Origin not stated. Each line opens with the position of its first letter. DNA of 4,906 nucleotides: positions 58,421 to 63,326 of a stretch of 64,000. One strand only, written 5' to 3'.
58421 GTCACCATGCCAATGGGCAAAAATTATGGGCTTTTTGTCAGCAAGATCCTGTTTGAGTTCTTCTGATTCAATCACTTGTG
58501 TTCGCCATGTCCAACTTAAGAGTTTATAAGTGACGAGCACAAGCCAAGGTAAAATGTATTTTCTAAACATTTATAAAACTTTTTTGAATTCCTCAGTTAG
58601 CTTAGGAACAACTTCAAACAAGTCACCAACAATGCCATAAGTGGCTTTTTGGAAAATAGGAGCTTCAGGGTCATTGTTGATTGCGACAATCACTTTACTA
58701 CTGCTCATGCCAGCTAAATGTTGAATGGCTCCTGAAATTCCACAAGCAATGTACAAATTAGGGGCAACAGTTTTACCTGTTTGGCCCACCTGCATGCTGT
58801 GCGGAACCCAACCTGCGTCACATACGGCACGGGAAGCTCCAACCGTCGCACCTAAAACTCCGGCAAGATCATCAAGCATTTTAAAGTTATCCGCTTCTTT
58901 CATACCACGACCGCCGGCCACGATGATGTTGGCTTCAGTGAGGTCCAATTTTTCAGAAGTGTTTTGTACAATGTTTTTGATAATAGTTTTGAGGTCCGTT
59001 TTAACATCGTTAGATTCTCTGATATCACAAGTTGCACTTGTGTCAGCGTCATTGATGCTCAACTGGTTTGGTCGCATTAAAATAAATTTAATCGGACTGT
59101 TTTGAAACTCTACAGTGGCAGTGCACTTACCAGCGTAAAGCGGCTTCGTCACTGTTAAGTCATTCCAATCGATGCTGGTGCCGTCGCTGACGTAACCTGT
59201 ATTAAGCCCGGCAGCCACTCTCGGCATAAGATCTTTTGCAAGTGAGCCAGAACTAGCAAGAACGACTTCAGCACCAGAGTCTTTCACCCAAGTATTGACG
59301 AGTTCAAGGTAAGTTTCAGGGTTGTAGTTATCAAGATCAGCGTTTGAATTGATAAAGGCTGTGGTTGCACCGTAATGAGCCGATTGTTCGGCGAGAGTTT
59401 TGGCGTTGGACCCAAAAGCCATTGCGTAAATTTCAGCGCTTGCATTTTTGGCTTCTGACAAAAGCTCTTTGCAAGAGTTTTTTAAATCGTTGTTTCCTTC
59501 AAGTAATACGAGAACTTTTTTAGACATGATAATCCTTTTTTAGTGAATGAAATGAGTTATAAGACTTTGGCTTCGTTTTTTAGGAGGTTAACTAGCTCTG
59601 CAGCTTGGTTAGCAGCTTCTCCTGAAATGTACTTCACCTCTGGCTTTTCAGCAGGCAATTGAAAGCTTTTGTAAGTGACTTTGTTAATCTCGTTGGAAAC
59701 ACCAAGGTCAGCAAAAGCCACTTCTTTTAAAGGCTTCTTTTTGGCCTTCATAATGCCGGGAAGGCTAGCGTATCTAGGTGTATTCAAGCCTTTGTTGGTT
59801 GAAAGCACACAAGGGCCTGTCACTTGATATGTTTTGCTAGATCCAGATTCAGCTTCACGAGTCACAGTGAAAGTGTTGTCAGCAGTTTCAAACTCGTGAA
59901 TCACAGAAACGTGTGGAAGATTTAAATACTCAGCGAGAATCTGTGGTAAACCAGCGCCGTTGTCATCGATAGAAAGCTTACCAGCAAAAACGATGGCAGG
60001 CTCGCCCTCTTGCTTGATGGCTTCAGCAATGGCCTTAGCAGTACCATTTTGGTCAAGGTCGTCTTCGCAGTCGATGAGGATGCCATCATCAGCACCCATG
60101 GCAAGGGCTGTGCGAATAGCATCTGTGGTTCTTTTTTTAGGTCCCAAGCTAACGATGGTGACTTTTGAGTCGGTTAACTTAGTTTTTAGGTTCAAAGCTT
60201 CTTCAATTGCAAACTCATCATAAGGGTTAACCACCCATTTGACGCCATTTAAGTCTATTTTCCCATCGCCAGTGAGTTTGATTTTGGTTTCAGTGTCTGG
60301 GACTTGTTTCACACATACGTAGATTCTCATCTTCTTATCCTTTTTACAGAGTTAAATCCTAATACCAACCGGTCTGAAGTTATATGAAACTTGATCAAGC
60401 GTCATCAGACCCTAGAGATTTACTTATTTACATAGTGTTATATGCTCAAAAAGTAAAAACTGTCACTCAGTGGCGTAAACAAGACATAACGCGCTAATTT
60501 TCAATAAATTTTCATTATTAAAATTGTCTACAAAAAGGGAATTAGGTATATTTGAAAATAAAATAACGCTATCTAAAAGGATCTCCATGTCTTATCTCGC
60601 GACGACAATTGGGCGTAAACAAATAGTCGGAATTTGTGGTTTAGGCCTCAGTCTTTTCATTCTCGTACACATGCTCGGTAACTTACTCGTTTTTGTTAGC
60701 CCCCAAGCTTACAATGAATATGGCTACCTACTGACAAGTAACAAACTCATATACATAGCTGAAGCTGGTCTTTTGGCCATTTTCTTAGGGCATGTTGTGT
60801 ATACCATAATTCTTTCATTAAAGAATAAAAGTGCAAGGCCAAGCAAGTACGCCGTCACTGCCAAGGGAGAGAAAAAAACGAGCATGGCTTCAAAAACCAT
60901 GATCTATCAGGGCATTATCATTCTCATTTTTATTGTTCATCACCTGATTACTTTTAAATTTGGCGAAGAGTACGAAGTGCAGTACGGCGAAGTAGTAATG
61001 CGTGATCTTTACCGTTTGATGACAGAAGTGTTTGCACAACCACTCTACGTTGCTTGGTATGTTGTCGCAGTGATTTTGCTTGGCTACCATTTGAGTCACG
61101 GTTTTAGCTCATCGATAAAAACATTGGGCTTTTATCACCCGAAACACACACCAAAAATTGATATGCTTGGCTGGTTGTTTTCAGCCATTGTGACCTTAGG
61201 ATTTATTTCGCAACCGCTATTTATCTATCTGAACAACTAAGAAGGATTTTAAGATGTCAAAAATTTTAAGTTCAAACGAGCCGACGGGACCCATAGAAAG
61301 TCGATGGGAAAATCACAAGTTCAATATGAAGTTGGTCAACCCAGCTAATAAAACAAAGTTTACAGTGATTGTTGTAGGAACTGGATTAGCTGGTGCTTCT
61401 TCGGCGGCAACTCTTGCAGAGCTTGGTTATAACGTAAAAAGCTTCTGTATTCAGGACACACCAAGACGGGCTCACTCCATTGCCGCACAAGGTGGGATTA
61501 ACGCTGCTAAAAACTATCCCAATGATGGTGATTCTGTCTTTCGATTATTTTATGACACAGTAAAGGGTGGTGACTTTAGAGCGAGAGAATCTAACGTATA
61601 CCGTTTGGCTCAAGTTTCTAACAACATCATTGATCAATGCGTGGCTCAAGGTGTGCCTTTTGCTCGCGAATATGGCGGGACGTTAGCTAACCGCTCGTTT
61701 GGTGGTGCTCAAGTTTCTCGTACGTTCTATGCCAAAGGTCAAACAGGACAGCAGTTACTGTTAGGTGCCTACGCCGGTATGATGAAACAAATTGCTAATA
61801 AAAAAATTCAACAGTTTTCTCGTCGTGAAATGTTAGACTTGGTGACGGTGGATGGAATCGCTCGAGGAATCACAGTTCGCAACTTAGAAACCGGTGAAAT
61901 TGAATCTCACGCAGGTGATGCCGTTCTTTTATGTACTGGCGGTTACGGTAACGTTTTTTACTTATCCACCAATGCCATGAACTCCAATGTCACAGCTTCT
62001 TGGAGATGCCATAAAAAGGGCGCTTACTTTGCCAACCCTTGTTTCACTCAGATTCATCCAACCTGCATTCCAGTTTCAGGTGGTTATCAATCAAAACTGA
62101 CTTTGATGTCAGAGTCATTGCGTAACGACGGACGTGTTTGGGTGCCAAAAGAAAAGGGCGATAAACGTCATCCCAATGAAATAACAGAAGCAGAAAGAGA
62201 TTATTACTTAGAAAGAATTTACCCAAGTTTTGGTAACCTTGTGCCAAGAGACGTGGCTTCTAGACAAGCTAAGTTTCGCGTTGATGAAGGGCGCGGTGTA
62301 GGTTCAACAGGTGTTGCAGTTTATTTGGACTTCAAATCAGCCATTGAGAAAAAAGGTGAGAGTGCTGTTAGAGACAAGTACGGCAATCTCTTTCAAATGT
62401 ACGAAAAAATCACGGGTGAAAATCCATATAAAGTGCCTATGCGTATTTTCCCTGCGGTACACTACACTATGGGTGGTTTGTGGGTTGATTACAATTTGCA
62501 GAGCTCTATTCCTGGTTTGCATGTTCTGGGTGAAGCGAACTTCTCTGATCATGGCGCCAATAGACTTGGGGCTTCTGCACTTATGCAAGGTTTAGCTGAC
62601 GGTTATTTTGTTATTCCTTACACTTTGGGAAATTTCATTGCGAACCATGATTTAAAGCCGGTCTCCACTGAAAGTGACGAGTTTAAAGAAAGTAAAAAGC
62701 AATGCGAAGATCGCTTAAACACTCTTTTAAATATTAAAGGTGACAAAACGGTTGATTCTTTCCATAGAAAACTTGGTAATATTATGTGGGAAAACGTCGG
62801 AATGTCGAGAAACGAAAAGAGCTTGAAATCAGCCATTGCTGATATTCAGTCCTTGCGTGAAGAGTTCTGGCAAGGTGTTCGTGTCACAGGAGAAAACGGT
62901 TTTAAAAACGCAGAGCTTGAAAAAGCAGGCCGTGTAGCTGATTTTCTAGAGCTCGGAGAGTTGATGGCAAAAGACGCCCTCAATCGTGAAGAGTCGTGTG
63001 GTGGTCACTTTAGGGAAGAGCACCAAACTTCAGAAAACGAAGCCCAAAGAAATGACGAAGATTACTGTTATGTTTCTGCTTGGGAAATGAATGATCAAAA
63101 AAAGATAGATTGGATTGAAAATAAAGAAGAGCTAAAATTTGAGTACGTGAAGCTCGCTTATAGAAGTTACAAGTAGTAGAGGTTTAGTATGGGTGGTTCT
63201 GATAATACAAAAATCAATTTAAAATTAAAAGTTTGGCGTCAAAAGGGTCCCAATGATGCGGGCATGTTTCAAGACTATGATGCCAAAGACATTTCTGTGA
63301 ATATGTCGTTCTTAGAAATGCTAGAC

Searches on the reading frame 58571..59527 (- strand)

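Call 85: search_protein_families(library=pfam, max_evalue=0.00001, proteins=[window:58571-59527:-])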
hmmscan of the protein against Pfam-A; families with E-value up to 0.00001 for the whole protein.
window:58571-59527:- (318 aa): 2 families
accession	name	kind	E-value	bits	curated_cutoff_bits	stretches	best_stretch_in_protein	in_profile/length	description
PF00766.25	ETF_alpha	-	1.2e-38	131.4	27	1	195-275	1-81/81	Electron transfer flavoprotein FAD-binding domain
PF01012.27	ETF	-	5e-30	105.1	26.7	1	6-171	2-175/181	Electron transfer flavoprotein domain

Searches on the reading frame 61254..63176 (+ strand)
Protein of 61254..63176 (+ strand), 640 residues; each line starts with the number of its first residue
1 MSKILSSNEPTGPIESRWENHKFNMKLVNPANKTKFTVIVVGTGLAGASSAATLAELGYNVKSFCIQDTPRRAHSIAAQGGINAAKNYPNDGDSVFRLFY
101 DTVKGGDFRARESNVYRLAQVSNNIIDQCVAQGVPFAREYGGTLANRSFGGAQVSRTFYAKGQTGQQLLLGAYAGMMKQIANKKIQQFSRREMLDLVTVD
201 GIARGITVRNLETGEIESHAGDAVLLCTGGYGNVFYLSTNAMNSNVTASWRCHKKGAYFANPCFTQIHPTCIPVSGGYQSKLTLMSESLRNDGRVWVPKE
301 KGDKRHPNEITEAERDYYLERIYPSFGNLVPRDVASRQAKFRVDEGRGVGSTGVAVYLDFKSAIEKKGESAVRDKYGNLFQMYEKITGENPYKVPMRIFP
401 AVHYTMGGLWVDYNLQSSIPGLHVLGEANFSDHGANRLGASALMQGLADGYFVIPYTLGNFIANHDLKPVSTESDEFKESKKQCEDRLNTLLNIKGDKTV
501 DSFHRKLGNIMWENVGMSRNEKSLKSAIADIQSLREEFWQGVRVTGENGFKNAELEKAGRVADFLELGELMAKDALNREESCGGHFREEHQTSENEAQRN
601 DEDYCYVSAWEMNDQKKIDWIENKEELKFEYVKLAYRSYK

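Call 85: search_protein_families(library=pfam, max_evalue=0.00001, proteins=[window:61254-63176:+])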
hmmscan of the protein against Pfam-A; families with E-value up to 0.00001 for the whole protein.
window:61254-63176:+ (640 aa): 3 families
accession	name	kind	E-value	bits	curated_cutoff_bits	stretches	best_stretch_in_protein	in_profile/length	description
PF00890.30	FAD_binding_2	-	6.3e-47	161.1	20.4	1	38-443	2-414/414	FAD binding domain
PF02910.25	Succ_DH_flav_C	-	3.1e-35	121.4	20.8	1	504-639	1-130/130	Fumarate reductase flavoprotein C-term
PF01266.30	DAO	-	1.3e-08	35.2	27.9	1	38-343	2-312/353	FAD dependent oxidoreductase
